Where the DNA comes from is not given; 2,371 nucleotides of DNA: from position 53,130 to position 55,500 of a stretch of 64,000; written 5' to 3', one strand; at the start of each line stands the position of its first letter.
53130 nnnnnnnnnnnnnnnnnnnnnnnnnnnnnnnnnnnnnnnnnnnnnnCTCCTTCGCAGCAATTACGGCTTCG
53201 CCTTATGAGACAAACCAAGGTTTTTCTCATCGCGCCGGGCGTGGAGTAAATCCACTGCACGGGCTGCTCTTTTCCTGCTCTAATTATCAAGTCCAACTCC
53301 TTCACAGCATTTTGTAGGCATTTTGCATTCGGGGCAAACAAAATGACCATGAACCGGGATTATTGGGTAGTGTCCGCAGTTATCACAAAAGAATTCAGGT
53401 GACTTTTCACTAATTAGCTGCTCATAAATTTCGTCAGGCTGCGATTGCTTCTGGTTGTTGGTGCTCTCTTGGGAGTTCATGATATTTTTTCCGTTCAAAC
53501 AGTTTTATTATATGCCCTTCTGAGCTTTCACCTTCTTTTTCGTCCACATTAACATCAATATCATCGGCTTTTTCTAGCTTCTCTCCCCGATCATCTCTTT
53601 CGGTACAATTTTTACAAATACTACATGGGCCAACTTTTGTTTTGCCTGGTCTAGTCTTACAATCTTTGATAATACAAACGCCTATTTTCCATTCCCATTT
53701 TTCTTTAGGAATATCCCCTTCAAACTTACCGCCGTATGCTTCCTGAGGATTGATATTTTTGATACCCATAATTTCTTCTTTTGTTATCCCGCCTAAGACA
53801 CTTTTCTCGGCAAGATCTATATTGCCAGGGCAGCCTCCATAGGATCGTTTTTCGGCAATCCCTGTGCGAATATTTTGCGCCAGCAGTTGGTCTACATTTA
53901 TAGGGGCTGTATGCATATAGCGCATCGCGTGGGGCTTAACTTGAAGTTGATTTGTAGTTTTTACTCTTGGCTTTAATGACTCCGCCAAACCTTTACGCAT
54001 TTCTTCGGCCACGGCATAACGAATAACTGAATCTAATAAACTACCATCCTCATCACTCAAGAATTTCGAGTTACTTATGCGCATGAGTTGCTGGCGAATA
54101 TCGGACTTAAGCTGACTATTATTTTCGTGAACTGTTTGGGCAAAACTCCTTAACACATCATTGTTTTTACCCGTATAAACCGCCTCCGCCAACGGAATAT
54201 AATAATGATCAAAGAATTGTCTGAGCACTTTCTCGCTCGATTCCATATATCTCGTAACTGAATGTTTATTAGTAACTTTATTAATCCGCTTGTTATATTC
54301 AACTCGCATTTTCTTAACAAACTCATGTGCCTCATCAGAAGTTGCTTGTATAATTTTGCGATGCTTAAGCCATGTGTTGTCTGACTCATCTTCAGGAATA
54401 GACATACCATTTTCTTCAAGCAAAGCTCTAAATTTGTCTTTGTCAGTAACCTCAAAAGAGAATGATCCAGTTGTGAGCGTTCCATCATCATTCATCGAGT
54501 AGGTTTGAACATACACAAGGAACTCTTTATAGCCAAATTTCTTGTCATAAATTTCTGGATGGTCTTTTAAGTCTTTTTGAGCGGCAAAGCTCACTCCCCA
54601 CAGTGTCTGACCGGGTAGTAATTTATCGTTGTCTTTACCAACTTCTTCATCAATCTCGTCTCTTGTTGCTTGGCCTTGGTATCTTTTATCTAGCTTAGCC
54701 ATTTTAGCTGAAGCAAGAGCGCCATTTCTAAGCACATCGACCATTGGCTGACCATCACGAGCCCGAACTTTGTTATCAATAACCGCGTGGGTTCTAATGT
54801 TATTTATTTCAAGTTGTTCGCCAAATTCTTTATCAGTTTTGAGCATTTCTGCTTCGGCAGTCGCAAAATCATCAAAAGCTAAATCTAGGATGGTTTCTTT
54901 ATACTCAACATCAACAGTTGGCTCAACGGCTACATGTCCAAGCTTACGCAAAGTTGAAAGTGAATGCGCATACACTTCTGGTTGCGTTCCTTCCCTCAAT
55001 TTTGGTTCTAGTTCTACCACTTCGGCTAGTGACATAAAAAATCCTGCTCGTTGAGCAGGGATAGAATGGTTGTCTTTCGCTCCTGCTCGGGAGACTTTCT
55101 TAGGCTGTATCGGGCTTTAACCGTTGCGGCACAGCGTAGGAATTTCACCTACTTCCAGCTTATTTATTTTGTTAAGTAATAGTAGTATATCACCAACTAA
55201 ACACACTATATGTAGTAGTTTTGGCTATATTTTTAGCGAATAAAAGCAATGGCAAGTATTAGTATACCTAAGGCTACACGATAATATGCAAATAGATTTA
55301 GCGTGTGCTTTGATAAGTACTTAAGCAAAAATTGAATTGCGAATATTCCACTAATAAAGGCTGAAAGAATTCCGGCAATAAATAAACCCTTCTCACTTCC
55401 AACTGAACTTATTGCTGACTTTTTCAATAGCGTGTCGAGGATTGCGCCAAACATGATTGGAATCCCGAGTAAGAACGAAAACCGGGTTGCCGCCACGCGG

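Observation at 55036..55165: Cobalamin-riboswitch-like leader controlling an uncharacterised protein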

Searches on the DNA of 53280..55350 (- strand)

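Call 10: search_rna_families(source=window, start=54900, end=55350, threshold=evalue, max_evalue=10, show_alignments=3)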
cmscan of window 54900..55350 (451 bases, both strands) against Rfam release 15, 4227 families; matches with E-value up to 10: 5.
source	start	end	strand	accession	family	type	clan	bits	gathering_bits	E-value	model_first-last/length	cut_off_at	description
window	55097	55175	-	RF01689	AdoCbl-II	Cis-reg; riboswitch;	CL00101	41.1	36.5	1.5e-08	1-81/81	no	AdoCbl-II (Cobalamin/B12) riboswitch aptamer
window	54937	55063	+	RF03007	Mahella-1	Gene; sRNA;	-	14.5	70.7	2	1-114/114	no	Mahella-1 RNA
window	55201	55257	+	RF02060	STnc410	Gene; sRNA;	-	14.3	50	1.1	1-158/158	no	Enterobacterial sRNA STnc410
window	54963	55106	+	RF01778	Evf-2_5p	Gene; lncRNA;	-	13.5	40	7.7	1-142/142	no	Embryonic ventral forebrain-2 long ncRNA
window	55015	55099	+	RF00430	SNORA54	Gene; snRNA; snoRNA; HACA-box;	CL00034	13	60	6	1-129/129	no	Small nucleolar RNA SNORA54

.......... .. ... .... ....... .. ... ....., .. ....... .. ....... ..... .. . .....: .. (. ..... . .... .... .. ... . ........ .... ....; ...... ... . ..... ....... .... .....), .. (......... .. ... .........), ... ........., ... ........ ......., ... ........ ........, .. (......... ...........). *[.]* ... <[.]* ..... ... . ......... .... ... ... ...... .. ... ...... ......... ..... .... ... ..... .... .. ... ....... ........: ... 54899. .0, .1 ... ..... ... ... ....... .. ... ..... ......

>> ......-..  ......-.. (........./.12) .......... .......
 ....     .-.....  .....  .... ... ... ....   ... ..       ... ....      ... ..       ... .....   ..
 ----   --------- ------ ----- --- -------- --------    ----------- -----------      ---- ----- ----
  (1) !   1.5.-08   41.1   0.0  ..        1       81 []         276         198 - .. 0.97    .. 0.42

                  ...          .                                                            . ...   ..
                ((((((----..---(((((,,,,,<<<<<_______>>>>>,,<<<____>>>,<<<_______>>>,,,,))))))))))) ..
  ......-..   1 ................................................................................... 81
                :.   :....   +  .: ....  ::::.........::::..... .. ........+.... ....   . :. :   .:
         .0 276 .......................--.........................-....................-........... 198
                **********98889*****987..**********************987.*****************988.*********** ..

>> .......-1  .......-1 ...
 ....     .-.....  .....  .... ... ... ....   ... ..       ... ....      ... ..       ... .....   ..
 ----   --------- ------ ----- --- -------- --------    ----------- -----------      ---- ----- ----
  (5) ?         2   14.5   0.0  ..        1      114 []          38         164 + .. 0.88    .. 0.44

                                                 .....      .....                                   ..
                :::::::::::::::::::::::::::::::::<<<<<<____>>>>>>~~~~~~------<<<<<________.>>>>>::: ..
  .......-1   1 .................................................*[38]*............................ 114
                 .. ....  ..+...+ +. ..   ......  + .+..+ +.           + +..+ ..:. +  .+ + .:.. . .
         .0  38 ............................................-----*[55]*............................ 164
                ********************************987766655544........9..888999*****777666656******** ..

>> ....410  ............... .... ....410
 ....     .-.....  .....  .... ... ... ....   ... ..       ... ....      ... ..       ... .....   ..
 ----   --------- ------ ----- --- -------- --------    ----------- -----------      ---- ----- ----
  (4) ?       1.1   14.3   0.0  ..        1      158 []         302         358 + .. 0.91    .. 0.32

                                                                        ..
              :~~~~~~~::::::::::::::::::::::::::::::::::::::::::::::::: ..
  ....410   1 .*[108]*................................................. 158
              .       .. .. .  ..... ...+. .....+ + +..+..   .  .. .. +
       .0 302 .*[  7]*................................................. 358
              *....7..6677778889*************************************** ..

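Call 22: search_rna_families(sources=[L001, L002, L003, L004, L005, L006, L007, L008, L009, L010, L011, L012, L013], threshold=gathering)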
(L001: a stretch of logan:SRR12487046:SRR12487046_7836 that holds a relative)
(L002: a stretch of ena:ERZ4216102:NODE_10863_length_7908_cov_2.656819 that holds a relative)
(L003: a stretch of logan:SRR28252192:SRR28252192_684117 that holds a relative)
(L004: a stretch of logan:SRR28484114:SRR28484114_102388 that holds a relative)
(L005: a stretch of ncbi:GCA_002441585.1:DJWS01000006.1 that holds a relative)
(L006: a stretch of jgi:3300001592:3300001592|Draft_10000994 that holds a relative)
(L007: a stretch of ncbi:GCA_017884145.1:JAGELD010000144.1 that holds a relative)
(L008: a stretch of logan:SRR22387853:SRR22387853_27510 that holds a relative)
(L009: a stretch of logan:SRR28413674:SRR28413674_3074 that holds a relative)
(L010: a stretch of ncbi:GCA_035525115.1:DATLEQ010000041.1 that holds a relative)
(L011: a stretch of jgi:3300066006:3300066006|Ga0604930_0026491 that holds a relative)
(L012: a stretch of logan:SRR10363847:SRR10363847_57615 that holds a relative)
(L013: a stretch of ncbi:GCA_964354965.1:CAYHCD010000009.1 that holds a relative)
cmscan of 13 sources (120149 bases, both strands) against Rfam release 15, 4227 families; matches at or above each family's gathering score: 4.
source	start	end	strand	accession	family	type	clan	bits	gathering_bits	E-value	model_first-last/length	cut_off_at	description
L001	5861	5939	+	RF01689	AdoCbl-II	Cis-reg; riboswitch;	CL00101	41.1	36.5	4e-06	1-81/81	no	AdoCbl-II (Cobalamin/B12) riboswitch aptamer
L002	4955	5033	+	RF01689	AdoCbl-II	Cis-reg; riboswitch;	CL00101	41.1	36.5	4e-06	1-81/81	no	AdoCbl-II (Cobalamin/B12) riboswitch aptamer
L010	2368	2444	+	RF01689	AdoCbl-II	Cis-reg; riboswitch;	CL00101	38.6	36.5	2.4e-05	1-81/81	no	AdoCbl-II (Cobalamin/B12) riboswitch aptamer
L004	4865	4940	+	RF01689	AdoCbl-II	Cis-reg; riboswitch;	CL00101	37.3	36.5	6.1e-05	1-81/81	no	AdoCbl-II (Cobalamin/B12) riboswitch aptamer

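Call 23: search_rna_families(sources=[L003, L005, L007, L008, L009, L011, L012, L013], threshold=evalue, max_evalue=1)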
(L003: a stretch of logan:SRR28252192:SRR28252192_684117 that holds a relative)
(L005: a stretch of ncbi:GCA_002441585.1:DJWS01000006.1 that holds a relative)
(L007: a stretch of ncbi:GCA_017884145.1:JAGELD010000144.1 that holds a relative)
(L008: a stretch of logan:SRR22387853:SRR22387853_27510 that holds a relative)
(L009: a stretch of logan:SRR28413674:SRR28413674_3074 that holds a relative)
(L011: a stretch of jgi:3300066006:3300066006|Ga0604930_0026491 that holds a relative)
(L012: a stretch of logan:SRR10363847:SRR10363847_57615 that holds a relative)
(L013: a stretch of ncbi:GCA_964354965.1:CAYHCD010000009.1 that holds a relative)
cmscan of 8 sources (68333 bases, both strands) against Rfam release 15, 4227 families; matches with E-value up to 1: 8.
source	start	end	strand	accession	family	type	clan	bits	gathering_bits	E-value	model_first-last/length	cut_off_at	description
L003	3348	3421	+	RF01689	AdoCbl-II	Cis-reg; riboswitch;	CL00101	33.5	36.5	0.00051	1-81/81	no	AdoCbl-II (Cobalamin/B12) riboswitch aptamer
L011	3848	3935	+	RF01689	AdoCbl-II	Cis-reg; riboswitch;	CL00101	33.5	36.5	0.00053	1-81/81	no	AdoCbl-II (Cobalamin/B12) riboswitch aptamer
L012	408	483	+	RF01689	AdoCbl-II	Cis-reg; riboswitch;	CL00101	29.9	36.5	0.0067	1-81/81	no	AdoCbl-II (Cobalamin/B12) riboswitch aptamer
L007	4806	4968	+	RF00174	Cobalamin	Cis-reg; riboswitch;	CL00101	29.3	31.5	0.0015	1-189/189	no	Cobalamin riboswitch aptamer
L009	3714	3851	+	RF00174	Cobalamin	Cis-reg; riboswitch;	CL00101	28.8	31.5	0.0021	1-189/189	no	Cobalamin riboswitch aptamer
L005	4730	4940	+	RF00174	Cobalamin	Cis-reg; riboswitch;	CL00101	28.6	31.5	0.0023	1-189/189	no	Cobalamin riboswitch aptamer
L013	7704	7744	+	RF00932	mir-471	Gene; miRNA;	-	25.1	80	0.85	1-66/66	no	mir-471 microRNA precursor family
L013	7704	7744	-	RF00932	mir-471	Gene; miRNA;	-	25.1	80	0.85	1-66/66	no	mir-471 microRNA precursor family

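Call 33: search_rna_families(source=L009, start=3650, end=4010, threshold=evalue, max_evalue=10, show_alignments=2)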
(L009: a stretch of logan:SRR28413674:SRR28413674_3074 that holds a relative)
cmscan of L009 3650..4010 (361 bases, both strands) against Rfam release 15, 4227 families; matches with E-value up to 10: 3.
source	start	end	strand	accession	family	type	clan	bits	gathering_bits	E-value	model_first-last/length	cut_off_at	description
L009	3714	3851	+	RF00174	Cobalamin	Cis-reg; riboswitch;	CL00101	28.8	31.5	1.1e-05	1-189/189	no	Cobalamin riboswitch aptamer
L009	3958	4002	+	RF02837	anti-hemB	Gene; sRNA;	-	12.1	49.5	3.3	1-81/81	no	Burkholderia RNA 7 (anti-hemB)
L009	3932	4010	+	RF00090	SNORA74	Gene; snRNA; snoRNA; HACA-box;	CL00043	10.4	71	2.5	1-91/201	3'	Small nucleolar RNA SNORA74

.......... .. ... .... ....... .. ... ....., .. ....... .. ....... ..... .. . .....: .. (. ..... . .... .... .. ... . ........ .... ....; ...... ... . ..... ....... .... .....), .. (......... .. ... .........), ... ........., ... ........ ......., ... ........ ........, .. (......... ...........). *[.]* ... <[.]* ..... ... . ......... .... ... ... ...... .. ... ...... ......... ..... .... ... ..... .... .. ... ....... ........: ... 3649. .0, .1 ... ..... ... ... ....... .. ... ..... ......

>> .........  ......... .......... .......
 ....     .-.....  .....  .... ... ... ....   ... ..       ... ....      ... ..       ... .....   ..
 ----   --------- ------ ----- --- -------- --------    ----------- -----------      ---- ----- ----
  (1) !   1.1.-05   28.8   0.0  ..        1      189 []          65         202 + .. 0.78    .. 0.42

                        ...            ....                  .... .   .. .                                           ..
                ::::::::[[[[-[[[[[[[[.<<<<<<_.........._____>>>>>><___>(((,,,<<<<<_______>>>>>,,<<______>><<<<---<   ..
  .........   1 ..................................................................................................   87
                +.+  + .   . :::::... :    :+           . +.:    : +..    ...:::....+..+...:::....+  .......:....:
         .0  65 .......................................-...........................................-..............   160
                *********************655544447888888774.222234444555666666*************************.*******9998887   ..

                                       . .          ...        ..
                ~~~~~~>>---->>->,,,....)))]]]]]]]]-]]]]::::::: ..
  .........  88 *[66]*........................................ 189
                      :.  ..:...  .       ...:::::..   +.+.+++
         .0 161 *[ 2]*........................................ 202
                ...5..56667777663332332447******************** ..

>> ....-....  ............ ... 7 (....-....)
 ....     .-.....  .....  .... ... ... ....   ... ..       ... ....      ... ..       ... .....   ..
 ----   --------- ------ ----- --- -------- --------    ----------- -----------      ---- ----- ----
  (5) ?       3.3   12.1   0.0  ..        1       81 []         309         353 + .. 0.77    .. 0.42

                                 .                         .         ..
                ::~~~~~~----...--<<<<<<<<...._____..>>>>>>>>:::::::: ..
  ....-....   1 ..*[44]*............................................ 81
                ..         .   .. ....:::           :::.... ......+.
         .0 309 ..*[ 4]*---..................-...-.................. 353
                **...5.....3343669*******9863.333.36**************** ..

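Call 74: search_rna_families(sources=[L035, L036, L060, L080, L090, L038, L041, L043, L032, L079, L052, L148], threshold=gathering)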
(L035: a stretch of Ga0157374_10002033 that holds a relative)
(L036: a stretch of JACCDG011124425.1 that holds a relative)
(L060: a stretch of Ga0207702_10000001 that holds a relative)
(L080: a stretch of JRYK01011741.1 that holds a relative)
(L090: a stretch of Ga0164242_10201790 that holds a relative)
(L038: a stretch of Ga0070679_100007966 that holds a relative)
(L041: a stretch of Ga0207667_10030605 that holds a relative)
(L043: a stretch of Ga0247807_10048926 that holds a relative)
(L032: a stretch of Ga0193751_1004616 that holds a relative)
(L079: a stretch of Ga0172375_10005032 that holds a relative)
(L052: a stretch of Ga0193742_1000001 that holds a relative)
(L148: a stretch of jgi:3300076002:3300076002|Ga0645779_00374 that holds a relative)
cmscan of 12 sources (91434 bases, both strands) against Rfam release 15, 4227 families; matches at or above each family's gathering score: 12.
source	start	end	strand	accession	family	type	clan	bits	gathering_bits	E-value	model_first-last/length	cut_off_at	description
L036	69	3409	-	RF02541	LSU_rRNA_bacteria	Gene; rRNA;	CL00112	2493.3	50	0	1-2925/2925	no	Bacterial large subunit ribosomal RNA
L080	787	1504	+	RF02541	LSU_rRNA_bacteria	Gene; rRNA;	CL00112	292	50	6e-92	1-501/2925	3'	Bacterial large subunit ribosomal RNA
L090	191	264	+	RF00005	tRNA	Gene; tRNA;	CL00001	75.4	29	1.4e-14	1-71/71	no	tRNA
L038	359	432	-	RF00005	tRNA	Gene; tRNA;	CL00001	75.4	29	1.4e-14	1-71/71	no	tRNA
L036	4344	4417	-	RF00005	tRNA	Gene; tRNA;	CL00001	73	29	6.5e-14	1-71/71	no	tRNA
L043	676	749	-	RF00005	tRNA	Gene; tRNA;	CL00001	72.1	29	1.2e-13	1-71/71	no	tRNA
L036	4246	4319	-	RF00005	tRNA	Gene; tRNA;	CL00001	70.9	29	2.5e-13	1-71/71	no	tRNA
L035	2696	2769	+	RF00005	tRNA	Gene; tRNA;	CL00001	67.8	29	1.8e-12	1-71/71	no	tRNA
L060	7066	7139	+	RF00005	tRNA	Gene; tRNA;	CL00001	67.8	29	1.9e-12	1-71/71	no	tRNA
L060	2136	2208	+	RF00005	tRNA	Gene; tRNA;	CL00001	65.9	29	6e-12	1-71/71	no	tRNA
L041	3707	3780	+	RF00005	tRNA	Gene; tRNA;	CL00001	60.6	29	1.7e-10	1-71/71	no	tRNA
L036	4941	5008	-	RF00177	SSU_rRNA_bacteria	Gene; rRNA;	CL00111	60.2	50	2e-14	1466-1533/1533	5'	Bacterial small subunit ribosomal RNA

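Call 75: build_rna_model(alignment_id=A2, structure=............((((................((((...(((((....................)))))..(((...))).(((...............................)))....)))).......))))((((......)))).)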
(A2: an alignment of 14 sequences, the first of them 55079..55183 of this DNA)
Model R1 built from alignment A2 (14 sequences, 152 columns); structure: as given.
model positions 122; base pairs 23; branch points 3; effective number of sequences 1.99; information 0.59 bits per position. Calibrated on 0.2 Mb of random sequence (short: E-values are rough).
structure used (alignment columns):
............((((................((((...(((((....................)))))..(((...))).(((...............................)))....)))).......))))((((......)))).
